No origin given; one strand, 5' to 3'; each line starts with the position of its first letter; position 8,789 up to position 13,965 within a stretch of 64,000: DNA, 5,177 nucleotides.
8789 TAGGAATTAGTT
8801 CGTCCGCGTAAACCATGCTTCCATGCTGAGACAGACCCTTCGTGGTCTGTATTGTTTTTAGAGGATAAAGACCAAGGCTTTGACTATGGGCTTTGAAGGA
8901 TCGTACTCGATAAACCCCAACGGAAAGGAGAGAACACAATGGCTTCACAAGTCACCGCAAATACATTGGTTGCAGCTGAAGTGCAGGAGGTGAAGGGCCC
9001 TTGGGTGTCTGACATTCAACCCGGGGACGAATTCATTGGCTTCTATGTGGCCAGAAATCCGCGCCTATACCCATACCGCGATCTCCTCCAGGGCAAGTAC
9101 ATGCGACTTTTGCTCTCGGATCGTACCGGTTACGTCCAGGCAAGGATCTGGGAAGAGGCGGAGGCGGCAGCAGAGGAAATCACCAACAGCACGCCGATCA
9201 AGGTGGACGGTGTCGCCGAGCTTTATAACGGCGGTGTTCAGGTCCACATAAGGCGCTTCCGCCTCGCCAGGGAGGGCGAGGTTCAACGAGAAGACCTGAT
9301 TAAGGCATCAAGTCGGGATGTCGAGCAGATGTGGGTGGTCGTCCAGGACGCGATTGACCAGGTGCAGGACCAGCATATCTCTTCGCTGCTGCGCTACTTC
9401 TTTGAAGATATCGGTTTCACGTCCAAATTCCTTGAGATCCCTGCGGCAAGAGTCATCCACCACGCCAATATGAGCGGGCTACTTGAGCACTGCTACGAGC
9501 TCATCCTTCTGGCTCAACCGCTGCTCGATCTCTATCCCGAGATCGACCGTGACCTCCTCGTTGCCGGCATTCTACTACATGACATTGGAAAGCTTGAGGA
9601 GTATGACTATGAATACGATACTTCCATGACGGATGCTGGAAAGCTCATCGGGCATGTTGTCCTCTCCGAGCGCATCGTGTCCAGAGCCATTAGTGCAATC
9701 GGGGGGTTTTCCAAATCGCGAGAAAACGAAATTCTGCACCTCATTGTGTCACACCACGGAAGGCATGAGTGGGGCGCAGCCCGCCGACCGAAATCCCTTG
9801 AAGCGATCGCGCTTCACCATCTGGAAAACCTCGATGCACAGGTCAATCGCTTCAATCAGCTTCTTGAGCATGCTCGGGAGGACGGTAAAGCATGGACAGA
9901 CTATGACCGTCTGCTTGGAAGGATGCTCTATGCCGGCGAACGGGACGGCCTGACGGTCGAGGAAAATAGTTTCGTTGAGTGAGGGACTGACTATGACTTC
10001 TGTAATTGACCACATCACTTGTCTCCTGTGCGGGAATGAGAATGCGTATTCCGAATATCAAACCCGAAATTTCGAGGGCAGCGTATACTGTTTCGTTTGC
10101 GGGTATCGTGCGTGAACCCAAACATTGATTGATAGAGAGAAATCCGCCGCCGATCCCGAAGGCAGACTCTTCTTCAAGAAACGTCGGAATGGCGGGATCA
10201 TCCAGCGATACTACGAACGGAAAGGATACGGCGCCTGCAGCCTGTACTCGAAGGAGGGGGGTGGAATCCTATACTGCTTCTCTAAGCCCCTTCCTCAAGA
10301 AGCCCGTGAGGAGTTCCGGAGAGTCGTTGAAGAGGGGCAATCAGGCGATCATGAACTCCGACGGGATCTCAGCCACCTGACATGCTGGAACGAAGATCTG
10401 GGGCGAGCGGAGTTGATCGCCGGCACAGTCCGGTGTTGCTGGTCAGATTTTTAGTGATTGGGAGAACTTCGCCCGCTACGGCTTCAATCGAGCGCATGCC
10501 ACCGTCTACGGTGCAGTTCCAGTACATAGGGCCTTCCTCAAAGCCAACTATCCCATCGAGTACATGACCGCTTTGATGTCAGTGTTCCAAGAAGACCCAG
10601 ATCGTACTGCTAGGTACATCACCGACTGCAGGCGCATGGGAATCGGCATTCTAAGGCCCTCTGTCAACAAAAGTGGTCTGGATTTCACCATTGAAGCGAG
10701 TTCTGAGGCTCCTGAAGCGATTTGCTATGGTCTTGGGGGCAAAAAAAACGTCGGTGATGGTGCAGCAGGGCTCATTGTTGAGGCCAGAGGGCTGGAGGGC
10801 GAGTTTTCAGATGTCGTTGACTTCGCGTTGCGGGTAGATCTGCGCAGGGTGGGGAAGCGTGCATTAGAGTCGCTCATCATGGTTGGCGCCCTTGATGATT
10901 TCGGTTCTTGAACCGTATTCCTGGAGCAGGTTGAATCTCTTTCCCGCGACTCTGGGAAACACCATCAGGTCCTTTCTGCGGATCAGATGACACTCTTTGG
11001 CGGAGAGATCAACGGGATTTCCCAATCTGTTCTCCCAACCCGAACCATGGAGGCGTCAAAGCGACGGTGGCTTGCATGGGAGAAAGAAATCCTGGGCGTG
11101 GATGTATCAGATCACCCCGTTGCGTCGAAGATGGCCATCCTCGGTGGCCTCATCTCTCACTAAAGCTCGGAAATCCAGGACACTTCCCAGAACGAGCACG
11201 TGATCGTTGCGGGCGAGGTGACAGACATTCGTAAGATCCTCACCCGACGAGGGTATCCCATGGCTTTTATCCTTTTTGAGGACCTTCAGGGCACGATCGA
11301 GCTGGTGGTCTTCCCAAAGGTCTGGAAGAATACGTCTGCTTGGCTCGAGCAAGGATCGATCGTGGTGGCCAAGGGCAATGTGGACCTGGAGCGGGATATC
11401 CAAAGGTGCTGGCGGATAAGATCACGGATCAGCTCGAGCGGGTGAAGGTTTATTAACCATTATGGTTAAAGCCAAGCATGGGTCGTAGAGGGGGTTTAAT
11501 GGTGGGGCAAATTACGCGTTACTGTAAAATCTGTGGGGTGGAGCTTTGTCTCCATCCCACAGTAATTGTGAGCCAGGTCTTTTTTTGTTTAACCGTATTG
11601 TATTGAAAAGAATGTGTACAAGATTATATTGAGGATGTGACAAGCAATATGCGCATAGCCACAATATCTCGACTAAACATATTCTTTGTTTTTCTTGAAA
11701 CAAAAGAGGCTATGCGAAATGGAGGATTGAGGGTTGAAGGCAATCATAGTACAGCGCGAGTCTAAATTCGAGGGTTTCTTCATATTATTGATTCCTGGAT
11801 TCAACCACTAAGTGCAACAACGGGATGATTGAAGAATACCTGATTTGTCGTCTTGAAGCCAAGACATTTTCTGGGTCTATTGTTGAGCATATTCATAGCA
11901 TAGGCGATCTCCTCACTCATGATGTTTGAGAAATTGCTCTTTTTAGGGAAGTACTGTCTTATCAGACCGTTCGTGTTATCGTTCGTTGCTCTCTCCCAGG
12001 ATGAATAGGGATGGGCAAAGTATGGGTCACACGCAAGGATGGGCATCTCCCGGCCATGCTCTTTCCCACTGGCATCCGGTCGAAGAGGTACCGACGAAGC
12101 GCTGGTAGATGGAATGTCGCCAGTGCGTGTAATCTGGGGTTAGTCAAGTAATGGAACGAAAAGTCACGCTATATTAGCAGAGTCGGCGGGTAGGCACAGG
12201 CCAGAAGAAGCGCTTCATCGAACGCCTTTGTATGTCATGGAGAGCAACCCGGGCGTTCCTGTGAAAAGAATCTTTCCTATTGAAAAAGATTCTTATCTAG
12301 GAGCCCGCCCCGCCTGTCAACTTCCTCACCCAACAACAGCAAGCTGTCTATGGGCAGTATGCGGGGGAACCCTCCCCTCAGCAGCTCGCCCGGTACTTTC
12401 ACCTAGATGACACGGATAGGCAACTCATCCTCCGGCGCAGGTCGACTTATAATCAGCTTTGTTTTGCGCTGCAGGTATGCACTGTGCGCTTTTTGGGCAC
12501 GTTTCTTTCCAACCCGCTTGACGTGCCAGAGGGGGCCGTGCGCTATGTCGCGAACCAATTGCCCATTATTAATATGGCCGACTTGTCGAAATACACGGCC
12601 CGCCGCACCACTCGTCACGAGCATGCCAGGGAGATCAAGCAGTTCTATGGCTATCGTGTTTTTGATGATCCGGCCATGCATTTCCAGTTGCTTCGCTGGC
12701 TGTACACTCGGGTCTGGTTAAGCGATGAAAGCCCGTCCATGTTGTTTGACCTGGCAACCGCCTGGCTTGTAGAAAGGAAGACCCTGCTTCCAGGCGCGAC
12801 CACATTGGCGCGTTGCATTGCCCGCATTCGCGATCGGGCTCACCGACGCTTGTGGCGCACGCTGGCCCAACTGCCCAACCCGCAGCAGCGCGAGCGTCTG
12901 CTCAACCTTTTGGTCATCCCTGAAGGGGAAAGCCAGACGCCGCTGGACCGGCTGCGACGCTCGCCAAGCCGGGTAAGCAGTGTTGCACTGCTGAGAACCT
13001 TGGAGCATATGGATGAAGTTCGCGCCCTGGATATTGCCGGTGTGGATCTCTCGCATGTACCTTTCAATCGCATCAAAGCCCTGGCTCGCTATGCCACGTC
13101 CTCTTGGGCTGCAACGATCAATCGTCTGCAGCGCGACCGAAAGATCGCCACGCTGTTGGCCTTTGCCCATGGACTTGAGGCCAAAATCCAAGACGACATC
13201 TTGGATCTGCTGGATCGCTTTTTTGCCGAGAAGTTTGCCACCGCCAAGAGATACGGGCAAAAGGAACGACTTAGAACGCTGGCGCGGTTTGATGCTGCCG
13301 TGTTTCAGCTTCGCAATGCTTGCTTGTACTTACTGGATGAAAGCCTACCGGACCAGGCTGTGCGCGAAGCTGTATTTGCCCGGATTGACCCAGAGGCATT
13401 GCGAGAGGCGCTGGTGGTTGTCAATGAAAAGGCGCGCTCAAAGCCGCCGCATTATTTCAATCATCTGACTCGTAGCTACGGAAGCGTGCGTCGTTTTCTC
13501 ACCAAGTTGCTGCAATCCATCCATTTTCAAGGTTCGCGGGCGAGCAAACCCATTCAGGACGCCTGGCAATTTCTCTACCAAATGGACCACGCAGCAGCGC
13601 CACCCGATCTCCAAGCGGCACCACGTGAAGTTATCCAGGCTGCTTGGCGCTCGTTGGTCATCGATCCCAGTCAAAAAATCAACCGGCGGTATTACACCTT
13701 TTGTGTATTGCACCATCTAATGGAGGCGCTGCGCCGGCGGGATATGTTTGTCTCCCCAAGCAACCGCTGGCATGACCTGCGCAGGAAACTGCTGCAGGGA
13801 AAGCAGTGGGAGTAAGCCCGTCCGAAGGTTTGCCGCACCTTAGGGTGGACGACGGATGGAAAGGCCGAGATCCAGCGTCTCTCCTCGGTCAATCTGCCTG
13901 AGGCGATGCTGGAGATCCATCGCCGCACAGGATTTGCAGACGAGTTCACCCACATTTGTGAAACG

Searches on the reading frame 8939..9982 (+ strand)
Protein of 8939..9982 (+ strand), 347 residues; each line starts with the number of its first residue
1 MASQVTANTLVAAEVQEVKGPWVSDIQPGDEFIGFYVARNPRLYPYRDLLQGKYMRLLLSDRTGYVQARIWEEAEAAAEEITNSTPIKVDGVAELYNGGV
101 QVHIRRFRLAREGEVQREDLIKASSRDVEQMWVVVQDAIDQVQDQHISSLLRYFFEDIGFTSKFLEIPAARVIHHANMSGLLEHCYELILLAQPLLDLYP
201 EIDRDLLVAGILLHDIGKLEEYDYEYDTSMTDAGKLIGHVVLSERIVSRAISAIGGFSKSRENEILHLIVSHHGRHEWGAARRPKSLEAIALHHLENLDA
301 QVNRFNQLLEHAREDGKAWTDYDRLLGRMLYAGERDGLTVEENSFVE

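Call 12: search_protein_families(library=ncbifam, proteins=[window:8939-9982:+], max_evalue=0.001)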
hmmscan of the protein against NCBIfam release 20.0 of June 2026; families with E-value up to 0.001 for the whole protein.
window:8939-9982:+ (347 aa): 3 families
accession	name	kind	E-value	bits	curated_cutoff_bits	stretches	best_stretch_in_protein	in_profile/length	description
NF010007.0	PRK13480.1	equivalog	3.3e-50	171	460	1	53-313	33-291/314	3'-5' exoribonuclease YhaM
TIGR00277.1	HDIG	domain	5e-07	29.5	27.6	1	179-247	3-65/84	HDIG domain-containing metalloprotein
TIGR01596.1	cas3_HD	equivalog_domain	2.7e-05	24.3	43.45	1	181-329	1-164/178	CRISPR-associated endonuclease Cas3''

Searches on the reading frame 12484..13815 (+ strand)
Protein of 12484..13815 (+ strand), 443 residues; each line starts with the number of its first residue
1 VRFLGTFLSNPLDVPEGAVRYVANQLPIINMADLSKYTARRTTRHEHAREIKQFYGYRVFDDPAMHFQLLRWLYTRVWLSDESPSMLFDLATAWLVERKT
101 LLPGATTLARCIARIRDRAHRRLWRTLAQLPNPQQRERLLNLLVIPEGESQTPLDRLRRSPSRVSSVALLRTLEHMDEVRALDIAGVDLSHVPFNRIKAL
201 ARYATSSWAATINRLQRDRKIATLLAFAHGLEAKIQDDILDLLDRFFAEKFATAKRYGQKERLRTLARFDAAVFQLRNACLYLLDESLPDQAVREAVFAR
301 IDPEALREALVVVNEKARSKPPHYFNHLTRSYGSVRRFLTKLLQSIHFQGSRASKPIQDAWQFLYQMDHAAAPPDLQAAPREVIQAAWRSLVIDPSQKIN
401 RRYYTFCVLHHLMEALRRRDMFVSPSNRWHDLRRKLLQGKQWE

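Call 12: search_protein_families(library=ncbifam, proteins=[window:12484-13815:+], max_evalue=0.001)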
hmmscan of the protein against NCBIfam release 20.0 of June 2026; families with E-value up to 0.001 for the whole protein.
window:12484-13815:+ (443 aa): 1 family
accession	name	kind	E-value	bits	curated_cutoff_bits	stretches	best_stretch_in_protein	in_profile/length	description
NF033527.1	transpos_Tn3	equivalog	3.2e-97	326.6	500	1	1-443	39-478/954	Tn3 family transposase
